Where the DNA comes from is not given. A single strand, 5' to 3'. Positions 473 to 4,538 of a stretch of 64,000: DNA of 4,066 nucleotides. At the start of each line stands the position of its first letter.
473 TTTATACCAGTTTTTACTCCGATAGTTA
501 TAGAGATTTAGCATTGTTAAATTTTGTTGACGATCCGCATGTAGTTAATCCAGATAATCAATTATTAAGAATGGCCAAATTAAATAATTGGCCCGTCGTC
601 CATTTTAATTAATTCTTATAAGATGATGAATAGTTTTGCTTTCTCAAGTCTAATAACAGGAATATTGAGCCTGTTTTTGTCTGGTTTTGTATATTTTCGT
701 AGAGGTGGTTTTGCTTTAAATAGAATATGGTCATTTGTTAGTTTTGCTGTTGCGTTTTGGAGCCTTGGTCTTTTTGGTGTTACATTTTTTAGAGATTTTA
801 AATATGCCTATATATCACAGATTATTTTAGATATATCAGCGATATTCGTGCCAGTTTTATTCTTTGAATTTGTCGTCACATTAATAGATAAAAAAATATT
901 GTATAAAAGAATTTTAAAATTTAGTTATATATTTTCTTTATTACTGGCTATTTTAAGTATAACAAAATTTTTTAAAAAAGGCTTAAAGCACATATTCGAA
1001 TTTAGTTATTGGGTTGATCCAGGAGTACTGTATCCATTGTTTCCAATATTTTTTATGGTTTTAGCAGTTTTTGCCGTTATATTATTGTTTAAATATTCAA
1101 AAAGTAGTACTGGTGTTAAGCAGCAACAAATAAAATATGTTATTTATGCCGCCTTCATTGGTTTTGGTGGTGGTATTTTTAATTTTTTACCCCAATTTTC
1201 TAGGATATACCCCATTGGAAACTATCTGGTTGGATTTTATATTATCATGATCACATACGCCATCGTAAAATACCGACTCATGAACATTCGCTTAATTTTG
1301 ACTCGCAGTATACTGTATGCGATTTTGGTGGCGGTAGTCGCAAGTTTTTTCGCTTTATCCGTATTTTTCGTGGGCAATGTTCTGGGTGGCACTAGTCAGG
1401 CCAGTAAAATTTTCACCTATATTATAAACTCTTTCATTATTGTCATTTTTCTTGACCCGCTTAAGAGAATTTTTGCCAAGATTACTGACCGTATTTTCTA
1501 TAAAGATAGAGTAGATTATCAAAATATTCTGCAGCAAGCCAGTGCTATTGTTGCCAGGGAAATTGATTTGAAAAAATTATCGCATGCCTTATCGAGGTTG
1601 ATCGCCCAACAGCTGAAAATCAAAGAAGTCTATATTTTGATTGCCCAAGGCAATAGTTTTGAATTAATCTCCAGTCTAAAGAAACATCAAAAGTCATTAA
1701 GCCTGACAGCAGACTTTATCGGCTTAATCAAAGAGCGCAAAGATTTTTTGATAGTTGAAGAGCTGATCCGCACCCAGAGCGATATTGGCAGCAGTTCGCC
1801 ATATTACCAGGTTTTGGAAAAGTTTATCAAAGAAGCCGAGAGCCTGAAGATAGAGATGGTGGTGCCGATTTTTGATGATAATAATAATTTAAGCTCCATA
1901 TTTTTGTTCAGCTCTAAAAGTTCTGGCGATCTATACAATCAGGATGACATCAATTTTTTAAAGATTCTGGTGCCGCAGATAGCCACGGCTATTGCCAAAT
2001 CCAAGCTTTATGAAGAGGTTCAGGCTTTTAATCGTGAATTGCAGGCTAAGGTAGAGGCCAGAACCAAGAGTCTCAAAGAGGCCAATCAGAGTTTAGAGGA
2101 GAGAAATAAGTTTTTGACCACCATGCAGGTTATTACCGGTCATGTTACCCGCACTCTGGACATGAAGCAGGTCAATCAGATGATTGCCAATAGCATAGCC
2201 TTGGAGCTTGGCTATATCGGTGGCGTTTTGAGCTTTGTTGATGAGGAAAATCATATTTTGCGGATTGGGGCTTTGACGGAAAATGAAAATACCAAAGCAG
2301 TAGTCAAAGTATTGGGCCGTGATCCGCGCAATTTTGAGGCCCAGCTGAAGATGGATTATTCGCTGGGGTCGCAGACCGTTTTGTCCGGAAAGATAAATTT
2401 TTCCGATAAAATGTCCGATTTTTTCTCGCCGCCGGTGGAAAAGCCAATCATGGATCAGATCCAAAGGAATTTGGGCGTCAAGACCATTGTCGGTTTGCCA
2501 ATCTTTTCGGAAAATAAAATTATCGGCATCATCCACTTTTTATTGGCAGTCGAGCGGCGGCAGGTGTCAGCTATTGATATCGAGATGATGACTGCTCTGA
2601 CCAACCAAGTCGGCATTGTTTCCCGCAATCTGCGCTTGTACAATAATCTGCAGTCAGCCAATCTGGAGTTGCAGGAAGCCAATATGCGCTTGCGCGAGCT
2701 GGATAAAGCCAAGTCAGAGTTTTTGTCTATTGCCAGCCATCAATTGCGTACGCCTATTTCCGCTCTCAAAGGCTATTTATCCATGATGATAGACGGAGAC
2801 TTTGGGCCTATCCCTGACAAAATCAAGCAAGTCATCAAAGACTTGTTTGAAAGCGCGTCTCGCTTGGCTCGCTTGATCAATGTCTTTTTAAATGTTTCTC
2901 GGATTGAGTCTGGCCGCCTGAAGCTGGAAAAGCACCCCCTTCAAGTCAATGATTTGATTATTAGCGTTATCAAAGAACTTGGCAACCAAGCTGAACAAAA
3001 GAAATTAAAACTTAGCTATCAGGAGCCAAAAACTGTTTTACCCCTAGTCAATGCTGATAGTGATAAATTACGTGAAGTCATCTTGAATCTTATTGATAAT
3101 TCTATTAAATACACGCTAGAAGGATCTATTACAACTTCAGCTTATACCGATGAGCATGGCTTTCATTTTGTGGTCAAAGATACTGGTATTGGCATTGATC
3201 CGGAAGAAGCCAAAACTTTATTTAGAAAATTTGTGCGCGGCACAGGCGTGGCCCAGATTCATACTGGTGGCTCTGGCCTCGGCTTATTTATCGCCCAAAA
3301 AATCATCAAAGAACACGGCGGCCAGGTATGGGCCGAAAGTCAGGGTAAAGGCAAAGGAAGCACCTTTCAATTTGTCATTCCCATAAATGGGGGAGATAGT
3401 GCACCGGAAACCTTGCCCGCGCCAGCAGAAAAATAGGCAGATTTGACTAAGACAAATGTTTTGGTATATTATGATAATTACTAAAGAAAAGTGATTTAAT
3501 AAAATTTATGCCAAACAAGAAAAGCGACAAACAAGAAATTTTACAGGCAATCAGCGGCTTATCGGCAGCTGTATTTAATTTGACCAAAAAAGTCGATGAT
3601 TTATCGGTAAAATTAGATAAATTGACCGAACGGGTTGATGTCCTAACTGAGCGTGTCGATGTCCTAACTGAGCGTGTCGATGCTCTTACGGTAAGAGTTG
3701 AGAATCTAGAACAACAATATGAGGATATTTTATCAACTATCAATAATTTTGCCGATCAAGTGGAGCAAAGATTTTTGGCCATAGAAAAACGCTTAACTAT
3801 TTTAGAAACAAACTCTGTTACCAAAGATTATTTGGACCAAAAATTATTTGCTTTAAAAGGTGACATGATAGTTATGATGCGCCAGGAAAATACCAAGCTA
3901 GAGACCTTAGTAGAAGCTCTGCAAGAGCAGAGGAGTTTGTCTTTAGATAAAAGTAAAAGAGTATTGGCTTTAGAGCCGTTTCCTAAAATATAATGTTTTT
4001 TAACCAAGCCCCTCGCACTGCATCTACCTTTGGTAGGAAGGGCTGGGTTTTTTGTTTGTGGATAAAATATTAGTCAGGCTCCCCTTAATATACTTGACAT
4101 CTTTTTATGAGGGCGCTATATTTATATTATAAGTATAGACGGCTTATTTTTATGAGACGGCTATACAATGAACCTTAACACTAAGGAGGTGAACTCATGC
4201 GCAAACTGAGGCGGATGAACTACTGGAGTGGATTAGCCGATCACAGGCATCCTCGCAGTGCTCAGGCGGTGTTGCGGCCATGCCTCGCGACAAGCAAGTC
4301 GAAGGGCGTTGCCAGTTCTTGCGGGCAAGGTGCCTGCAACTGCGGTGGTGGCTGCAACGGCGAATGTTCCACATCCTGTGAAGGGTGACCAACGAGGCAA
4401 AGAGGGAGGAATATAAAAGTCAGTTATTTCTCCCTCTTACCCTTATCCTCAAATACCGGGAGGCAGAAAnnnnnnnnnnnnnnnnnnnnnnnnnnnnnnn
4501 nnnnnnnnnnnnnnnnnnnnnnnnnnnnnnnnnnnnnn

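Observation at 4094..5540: Horizontally acquired RiPP-like pair: Cys-rich precursor peptide plus radical-SAM/SPASM enzyme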

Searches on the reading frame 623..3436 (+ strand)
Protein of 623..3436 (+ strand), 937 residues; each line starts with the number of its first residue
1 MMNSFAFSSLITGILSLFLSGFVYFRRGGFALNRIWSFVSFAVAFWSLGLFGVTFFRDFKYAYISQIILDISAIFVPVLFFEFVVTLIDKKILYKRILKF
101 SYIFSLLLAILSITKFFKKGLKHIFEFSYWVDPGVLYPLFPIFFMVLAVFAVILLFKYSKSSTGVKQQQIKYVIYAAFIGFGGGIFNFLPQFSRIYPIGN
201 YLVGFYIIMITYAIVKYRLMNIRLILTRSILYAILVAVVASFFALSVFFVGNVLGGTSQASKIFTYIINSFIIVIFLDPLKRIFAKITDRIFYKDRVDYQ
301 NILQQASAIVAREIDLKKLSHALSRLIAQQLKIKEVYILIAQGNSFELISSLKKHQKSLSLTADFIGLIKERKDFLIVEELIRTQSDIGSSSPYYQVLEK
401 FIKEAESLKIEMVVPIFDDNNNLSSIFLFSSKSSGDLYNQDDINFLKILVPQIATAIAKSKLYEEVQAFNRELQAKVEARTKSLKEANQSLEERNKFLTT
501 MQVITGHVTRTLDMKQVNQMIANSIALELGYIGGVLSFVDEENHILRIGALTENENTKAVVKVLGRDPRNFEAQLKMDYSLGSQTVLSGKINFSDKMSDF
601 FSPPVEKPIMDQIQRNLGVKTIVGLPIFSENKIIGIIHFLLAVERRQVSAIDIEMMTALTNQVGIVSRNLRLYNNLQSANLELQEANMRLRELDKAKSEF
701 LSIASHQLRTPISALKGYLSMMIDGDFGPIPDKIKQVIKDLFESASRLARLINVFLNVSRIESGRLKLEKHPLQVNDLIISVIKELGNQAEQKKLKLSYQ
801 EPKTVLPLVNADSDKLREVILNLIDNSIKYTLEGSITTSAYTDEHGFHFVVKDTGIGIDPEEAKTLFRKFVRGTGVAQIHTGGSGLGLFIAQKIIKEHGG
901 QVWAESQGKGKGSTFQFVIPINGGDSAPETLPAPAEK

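Call 4: search_protein_families(library=pfam, proteins=[window:623-3436:+], max_evalue=0.01)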
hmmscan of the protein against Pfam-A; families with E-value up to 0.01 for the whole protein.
window:623-3436:+ (937 aa): 8 families
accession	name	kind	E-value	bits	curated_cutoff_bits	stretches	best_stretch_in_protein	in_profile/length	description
PF02518.31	HATPase_c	-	1.1e-25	90.6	26.4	1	812-921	2-109/111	Histidine kinase-, DNA gyrase B-, and HSP90-like ATPase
PF00512.31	HisKA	-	8.4e-15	55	26.9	1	696-764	1-66/66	His Kinase A (phospho-acceptor) domain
PF13185.12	GAF_2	-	1.2e-13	51.9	28.6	2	512-665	2-133/136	GAF domain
PF16927.11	HisKA_7TM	-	2.4e-09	37.8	28.6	1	10-222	3-222/224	N-terminal 7TM region of histidine kinase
PF01590.32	GAF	-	1.2e-08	36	22.4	1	603-665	76-131/133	GAF domain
PF13589.12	HATPase_c_3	-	0.00011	22.7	25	1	817-895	4-84/137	Histidine kinase-, DNA gyrase B-, and HSP90-like ATPase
PF13492.12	GAF_3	-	0.00038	21.3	27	0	619-665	80-125/129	GAF domain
PF13581.12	HATPase_c_2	-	0.0019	18.7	27.4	1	817-898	37-112/127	Histidine kinase-like ATPase domain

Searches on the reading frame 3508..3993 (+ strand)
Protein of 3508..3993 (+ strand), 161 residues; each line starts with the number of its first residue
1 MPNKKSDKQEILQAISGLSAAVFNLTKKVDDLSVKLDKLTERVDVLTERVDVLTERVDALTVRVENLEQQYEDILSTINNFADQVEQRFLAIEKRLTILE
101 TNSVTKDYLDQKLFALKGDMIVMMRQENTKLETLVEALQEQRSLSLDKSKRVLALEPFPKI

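Call 4: search_protein_families(library=pfam, proteins=[window:3508-3993:+], max_evalue=0.01)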
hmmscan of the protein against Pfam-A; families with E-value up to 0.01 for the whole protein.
window:3508-3993:+ (161 aa): 18 families
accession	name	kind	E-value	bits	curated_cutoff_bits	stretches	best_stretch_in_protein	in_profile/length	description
PF01519.22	DUF16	-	7.3e-05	23.6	40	1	27-84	41-98/104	Protein of unknown function DUF16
PF00170.26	bZIP_1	-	0.00018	22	27.6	0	55-87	26-58/64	bZIP transcription factor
PF04899.17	MbeD_MobD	-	0.0002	21.9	21.6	0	17-40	46-69/70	MbeD/MobD like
PF23991.1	DUF7310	-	0.00029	21.7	40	1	27-71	17-67/83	Coiled-coil region of unknown function (DUF7310)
PF06103.16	DUF948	-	0.0004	20.9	37.2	1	13-73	26-86/89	Bacterial protein of unknown function (DUF948)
PF04513.17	Baculo_PEP_C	-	0.0009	19.8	38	1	9-99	19-97/140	Baculovirus polyhedron envelope protein, PEP, C terminus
PF05377.16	FlaC_arch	-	0.00095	20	27.8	0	49-86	1-38/55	Flagella accessory protein C (FlaC)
PF06005.17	ZapB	-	0.00099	20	31.5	1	25-81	9-65/71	Cell division protein ZapB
PF05531.17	NPV_P10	-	0.0011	19.8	29.8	1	10-79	4-66/75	Nucleopolyhedrovirus P10 protein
PF19111.5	DUF5798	-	0.0011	19.6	27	1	26-85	7-66/89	Family of unknown function (DUF5798)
PF12329.13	TMF_DNA_bd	-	0.0014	19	35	0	24-72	23-71/74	TATA element modulatory factor 1 DNA binding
PF15237.11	PTRF_SDPR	-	0.0014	18.8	30.5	1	8-120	32-132/250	PTRF/SDPR family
PF06160.17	EzrA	-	0.0035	16.1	39.6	1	22-101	96-175/557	Septation ring formation regulator, EzrA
PF05010.19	TACC_C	-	0.0038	17.4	29.9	0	4-73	66-135/201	Transforming acidic coiled-coil-containing protein (TACC), C-terminal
PF17072.10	Spike_torovirin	-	0.0043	15.6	35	1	19-114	876-962/1272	Torovirinae spike glycoprotein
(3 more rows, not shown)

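Call 5: search_protein_families(library=ncbifam, proteins=[window:3508-3993:+], max_evalue=0.01)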
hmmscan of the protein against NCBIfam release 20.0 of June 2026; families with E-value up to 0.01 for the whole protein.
window:3508-3993:+ (161 aa): 21 families
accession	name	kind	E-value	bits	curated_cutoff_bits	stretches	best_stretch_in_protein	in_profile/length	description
TIGR02169.1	SMC_prok_A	equivalog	1.8e-07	29.3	729.4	1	3-149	362-507/1165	chromosome segregation protein SMC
TIGR02168.1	SMC_prok_B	equivalog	7.4e-06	24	567.35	1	7-144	785-922/1181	chromosome segregation protein SMC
NF047515.1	SpiroCoCo_C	equivalog_domain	5.4e-05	22.5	125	1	9-103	141-227/313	SpiroCoCo family coiled-coil protein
TIGR04211.1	SH3_and_anchor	equivalog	0.00013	21.6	65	0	4-56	109-161/198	TIGR04211 family SH3 domain-containing protein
NF040788.1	S-lay_SlaB_Mtsph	equivalog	0.00017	20.6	700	1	11-81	313-383/416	S-layer protein SlaB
NF001962.0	PRK00736.1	equivalog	0.00034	20.3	72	1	13-49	20-56/69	hypothetical protein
NF038218.1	IcmG_DotF_IVB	equivalog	0.00037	20.2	200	1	6-62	138-194/266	type IVB secretion system protein IcmG/DotF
NF053563.1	Rkd4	equivalog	0.0004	18.7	860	1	34-126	199-294/747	arcadin-4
NF043058.1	T4SS_LegC2C7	subfamily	0.00046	19.3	350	1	9-101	199-291/348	LegC2/C7 family Dot/Icm T4SS effector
NF045487.1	ASRP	equivalog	0.00066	18.4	300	1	8-107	343-442/593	archaea-specific SMC-related protein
NF041034.1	Rad50_Sulf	equivalog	0.00068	17.6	1000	1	7-137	441-563/872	DNA double-strand break repair ATPase Rad50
NF043073.1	MMSYN1_0195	equivalog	0.003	15.7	1250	1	24-105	364-447/1021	spermidine/putrescine ABC transporter permease/substrate-binding protein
TIGR04523.1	Mplasa_alph_rch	subfamily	0.003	15.6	270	1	24-141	486-597/745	helix-rich protein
NF033829.0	plas_excl_MbeD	equivalog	0.0038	17.5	60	0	24-60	32-68/69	MbeD family mobilization/exclusion protein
NF011925.1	PRK15396.1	subfamily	0.005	17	108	0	34-65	25-56/78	major outer membrane lipoprotein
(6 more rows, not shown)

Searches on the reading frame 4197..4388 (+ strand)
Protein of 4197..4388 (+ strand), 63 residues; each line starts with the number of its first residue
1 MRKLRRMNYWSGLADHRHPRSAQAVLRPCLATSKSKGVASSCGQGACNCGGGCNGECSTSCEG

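Call 4: search_protein_families(library=pfam, proteins=[window:4197-4388:+], max_evalue=0.01)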
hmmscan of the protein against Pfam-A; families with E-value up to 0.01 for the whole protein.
window:4197-4388:+ (63 aa): 0 families

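Call 5: search_protein_families(library=ncbifam, proteins=[window:4197-4388:+], max_evalue=0.01)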
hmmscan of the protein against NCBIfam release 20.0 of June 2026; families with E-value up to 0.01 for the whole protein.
window:4197-4388:+ (63 aa): 0 families

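Call 6: search_protein_families(library=ncbifam, proteins=[window:4197-4388:+], max_evalue=10)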
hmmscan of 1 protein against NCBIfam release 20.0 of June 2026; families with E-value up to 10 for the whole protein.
window:4197-4388:+ (63 aa): 0 families

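Call 11: find_homologous_proteins(query=window:4197-4388:+, max_evalue=1)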
Query window:4197-4388:+ (63 aa): 12 proteins with E <= 1 among 12 candidates.
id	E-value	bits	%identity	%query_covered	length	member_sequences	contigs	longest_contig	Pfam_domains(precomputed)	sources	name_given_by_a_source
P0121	9.9e-36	138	100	100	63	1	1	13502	-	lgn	-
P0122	1.7e-20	90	66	98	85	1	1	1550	-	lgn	-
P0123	5.4e-19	85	63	98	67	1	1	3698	-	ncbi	-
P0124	1.2e-17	81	63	98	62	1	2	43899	-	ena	-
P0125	2.4e-17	80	63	98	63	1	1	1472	-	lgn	-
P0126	3.1e-16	76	60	98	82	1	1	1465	-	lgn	-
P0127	6.5e-13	66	57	95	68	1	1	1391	-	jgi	jgi:hypothetical protein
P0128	1.6e-12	65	55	100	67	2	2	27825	-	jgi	-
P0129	2.1e-11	61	53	94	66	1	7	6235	-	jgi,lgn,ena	-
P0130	4.9e-11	60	55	95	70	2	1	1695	-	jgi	-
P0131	8.3e-11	59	52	97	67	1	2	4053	-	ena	-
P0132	6.3e-10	56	51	94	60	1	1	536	-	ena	-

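Call 16: search_protein_families(library=ncbifam, proteins=[P0128, P0129, P0123], max_evalue=10)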
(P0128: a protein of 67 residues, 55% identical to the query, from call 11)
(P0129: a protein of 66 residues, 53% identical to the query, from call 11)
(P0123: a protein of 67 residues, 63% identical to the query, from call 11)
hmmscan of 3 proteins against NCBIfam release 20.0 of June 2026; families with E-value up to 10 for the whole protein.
P0128 (67 aa): 1 family
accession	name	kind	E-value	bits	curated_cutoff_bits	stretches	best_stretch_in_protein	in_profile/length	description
TIGR04117.1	Syntroph_Cxxx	paralog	0.4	10.8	50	1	29-64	54-86/98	Cys-Xaa-Xaa-Xaa repeat radical SAM target protein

P0129 (66 aa): 0 families

P0123 (67 aa): 1 family
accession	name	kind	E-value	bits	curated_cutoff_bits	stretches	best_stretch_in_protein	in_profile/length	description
TIGR04117.1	Syntroph_Cxxx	paralog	0.88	9.7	50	1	27-63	50-87/98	Cys-Xaa-Xaa-Xaa repeat radical SAM target protein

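Call 61: find_homologous_proteins(query=A1, max_evalue=0.001)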
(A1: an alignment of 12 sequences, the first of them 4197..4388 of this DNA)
Query A1 (12 sequences) (63 aa, profile of the alignment): 55 proteins with E <= 0.001 among 1549 candidates.
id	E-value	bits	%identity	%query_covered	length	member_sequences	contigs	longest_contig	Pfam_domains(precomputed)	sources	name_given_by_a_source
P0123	2.6e-29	119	63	98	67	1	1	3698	-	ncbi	-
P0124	5.2e-28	115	63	98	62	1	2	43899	-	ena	-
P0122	7.2e-28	114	66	98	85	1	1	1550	-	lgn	-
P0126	1.9e-27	113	60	98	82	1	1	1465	-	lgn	-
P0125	4.9e-27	112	63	98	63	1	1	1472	-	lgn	-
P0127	1.8e-26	110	57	95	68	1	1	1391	-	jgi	jgi:hypothetical protein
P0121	1.5e-25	107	100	100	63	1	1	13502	-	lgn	-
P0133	2.1e-25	106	58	98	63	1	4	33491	-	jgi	jgi:hypothetical protein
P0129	5.9e-24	102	53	94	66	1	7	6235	-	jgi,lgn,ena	-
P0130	1.3e-23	101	55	95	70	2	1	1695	-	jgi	-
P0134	1.5e-23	101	49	100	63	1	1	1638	-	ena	-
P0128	2.4e-23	100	55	100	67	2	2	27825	-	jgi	-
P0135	2.8e-23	100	55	98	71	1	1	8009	-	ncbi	-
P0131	3.8e-23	99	52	97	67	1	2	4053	-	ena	-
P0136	1.7e-22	97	48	95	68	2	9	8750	-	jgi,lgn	jgi:hypothetical protein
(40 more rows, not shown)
